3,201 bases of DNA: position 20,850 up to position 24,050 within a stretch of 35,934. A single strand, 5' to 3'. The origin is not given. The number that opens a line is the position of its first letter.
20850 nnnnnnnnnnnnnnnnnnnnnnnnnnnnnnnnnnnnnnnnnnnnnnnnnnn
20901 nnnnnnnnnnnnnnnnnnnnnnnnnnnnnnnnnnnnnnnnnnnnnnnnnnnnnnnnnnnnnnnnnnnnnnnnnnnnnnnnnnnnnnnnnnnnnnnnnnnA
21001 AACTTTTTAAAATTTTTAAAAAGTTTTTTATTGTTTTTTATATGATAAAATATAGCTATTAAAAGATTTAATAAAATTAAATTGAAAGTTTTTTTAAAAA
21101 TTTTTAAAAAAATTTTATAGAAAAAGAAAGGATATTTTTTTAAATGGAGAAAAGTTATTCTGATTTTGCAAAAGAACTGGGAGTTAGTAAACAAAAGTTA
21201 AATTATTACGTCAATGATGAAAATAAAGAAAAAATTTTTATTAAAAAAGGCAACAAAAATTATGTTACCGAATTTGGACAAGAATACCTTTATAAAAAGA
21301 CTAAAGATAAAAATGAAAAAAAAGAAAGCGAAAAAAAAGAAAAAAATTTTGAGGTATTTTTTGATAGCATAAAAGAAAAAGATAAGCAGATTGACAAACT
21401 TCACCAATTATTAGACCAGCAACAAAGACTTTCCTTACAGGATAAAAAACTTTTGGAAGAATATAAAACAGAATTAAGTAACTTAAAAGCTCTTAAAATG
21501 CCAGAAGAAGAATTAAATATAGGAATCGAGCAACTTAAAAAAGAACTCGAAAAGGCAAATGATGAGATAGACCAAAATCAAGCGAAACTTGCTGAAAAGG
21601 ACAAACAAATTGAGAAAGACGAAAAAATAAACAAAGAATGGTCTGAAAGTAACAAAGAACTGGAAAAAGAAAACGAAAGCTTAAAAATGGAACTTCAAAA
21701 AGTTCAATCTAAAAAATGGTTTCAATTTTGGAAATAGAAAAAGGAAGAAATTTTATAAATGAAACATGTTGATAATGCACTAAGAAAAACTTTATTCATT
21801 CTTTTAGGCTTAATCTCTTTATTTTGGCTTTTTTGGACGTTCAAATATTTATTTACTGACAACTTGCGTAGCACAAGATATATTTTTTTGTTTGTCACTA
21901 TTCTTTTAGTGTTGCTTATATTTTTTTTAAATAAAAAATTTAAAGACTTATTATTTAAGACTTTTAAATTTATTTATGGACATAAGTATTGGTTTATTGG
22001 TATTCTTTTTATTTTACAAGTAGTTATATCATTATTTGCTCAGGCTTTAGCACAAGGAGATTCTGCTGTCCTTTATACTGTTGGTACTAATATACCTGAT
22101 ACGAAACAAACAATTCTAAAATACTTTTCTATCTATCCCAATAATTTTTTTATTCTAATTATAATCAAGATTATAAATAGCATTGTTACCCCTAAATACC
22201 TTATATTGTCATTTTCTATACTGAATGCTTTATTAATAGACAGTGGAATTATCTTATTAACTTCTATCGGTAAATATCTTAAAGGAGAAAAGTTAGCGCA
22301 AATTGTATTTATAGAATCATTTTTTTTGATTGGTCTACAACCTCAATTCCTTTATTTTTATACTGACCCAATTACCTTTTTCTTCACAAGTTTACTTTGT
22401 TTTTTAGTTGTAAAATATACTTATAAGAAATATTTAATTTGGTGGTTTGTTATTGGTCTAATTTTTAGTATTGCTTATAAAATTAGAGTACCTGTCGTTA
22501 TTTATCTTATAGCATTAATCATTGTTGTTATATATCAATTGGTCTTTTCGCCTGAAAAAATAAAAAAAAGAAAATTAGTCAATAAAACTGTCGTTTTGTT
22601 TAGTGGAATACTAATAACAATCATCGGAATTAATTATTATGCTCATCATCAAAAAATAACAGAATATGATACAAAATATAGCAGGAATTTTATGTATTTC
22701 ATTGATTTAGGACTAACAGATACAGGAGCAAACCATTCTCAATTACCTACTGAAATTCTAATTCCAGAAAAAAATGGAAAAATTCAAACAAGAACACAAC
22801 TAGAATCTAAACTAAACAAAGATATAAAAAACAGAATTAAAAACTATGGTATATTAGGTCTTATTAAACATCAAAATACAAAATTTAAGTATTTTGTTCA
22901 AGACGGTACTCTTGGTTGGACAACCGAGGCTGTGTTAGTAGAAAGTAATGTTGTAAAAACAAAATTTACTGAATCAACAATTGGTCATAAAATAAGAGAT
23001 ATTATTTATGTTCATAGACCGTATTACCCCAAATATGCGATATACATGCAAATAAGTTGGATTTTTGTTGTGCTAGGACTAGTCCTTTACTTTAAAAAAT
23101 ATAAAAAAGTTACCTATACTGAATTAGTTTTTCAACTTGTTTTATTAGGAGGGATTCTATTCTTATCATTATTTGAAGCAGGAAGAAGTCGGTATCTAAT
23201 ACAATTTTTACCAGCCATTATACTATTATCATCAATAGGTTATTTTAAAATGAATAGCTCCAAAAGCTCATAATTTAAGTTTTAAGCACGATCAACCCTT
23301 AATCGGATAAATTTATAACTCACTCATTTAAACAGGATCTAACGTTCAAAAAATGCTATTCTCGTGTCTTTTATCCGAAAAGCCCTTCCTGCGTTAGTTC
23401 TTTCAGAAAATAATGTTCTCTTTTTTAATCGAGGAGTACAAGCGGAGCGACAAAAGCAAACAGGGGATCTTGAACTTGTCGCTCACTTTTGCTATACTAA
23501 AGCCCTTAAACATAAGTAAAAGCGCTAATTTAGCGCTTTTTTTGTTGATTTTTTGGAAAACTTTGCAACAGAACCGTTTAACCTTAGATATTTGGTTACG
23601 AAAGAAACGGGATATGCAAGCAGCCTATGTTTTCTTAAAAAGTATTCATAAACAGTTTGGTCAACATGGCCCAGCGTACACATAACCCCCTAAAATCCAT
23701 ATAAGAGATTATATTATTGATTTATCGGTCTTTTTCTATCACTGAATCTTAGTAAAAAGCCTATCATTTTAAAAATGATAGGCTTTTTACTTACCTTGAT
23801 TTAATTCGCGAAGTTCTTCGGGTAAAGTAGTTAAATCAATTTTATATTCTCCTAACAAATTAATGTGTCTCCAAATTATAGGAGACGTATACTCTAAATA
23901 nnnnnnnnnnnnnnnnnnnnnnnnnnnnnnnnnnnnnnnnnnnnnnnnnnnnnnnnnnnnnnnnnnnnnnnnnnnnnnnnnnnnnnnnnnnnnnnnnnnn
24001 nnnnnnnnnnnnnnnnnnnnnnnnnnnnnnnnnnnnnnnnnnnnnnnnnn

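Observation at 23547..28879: Tn3-family transposon caught inside an IS6 transposase gene, with perfect 38-bp IRs and a 5-bp AACAT target duplication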

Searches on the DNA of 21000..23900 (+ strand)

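Call 13: search_dna_similar(query=window:21000-23900:+, collection=plasmids, mode=near, max_rows=20)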
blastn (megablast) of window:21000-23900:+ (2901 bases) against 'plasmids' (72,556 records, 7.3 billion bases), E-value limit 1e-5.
Records with a match: 81; places in all: 118; records where one place covers at least 80% of the query: 46.
Best place of each record, by identity: >=99% 74; 95-99% 3; 90-95% 1; 80-90% 3.
By first word of the organism name: Lactococcus 79; Enterococcus 2.
By predicted mobility (MOB-suite, as given by PLSDB): mobilizable 66; non-mobilizable 8; conjugative 7.
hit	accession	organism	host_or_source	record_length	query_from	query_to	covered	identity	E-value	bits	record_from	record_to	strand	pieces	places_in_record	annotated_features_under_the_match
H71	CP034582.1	Lactococcus lactis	Single cell,Dairy fermentation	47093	1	2668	92%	99.8%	0e+0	4902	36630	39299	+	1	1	hypothetical protein (x2) | Transposase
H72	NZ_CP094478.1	Lactococcus lactis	kefir grains,pure culture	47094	1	2668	92%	99.8%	0e+0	4902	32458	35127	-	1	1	hypothetical protein (x2)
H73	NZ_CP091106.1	Lactococcus lactis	cell culture,Cork university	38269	1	2668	92%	99.8%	0e+0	4902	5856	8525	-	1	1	hypothetical protein (x2)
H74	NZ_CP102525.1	Lactococcus lactis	Homo sapiens,Cell culture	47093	1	2668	92%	99.8%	0e+0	4902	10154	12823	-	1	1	hypothetical protein (x2)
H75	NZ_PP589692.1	Lactococcus sp.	Bacterial culture,Dairy environment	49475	1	2668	92%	99.8%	0e+0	4902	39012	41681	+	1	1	membrane protein | hypothetical protein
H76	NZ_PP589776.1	Lactococcus sp.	Bacterial culture,Dairy environment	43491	1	2668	92%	99.8%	0e+0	4902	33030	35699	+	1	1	membrane protein | hypothetical protein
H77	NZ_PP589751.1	Lactococcus sp.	Bacterial culture,Dairy environment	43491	1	2668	92%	99.8%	0e+0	4902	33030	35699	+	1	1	membrane protein | hypothetical protein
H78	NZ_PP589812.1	Lactococcus sp.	Bacterial culture,Dairy environment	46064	1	2668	92%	99.8%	0e+0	4902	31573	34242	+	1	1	membrane protein | hypothetical protein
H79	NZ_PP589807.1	Lactococcus sp.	Bacterial culture,Dairy environment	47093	1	2668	92%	99.8%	0e+0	4902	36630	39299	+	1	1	hypothetical protein (x2)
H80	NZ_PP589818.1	Lactococcus sp.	Bacterial culture,Dairy environment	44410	1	2668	92%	99.8%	0e+0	4902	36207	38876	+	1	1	membrane protein | hypothetical protein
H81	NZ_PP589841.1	Lactococcus sp.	Bacterial culture,Dairy environment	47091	1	2668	92%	99.8%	0e+0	4902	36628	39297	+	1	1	hypothetical protein (x2)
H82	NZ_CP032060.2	Lactococcus lactis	Dairy Fermentation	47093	1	2668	92%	99.8%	0e+0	4902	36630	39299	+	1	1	hypothetical protein (x2)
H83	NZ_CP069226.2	Lactococcus lactis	Whole organism,Dairy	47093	1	2668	92%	99.8%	0e+0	4902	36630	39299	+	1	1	hypothetical protein (x2)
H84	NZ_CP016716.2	Lactococcus lactis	Single cell,Dairy fermentation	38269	1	2668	92%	99.8%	0e+0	4902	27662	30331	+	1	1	hypothetical protein (x2)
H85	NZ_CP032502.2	Lactococcus lactis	Dairy Fermentation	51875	1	2668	92%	99.8%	0e+0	4902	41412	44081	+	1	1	hypothetical protein (x2)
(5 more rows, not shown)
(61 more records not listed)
